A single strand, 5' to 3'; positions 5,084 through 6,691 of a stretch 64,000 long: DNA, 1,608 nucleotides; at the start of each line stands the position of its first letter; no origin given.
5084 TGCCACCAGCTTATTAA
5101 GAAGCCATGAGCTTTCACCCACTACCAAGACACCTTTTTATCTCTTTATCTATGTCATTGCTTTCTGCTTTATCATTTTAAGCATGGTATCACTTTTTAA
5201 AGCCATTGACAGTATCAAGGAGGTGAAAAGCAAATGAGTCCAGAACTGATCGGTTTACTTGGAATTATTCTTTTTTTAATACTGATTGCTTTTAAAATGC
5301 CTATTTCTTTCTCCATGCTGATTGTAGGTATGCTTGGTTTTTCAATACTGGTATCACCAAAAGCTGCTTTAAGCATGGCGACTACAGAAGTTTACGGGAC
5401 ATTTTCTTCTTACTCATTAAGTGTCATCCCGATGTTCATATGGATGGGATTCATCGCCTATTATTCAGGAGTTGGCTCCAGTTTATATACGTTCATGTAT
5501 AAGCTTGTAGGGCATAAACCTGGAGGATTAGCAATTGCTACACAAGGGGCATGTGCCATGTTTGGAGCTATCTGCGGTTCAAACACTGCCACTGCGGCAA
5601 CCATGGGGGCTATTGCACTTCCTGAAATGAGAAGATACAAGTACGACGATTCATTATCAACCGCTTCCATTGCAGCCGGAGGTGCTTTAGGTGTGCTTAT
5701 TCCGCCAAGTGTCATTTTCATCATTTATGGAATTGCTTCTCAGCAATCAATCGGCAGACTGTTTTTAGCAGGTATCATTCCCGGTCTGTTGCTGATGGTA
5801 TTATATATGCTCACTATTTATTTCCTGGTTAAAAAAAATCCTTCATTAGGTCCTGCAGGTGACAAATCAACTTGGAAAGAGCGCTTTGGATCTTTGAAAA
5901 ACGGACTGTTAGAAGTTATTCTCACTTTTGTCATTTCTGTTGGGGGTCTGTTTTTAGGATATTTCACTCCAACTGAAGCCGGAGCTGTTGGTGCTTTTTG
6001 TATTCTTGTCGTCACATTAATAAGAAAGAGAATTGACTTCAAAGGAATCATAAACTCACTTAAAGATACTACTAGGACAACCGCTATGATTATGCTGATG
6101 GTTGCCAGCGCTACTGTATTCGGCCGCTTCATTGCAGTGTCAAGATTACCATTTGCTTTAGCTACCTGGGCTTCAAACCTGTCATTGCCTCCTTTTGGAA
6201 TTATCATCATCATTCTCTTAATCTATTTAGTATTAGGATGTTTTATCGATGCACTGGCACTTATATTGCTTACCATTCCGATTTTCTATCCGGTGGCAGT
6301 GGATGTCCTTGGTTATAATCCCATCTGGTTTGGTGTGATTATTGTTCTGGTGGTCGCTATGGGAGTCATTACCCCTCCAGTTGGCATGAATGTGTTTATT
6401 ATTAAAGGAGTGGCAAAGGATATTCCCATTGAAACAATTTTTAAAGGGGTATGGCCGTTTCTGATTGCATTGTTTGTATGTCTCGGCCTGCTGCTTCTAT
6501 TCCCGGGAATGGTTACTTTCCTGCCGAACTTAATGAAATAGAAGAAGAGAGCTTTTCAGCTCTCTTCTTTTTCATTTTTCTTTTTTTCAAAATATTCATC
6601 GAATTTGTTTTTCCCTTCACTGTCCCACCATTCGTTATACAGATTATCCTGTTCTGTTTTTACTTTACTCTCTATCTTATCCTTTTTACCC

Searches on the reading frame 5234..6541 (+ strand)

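Call 90: search_protein_families(library=pfam, proteins=[window:5234-6541:+], max_evalue=0.00001)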
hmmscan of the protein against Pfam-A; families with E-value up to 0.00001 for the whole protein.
window:5234-6541:+ (435 aa): 1 family
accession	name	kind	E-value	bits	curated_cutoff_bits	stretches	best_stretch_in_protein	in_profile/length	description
PF06808.19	DctM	-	1.6e-99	334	23.8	1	11-426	1-413/413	Tripartite ATP-independent periplasmic transporter, DctM component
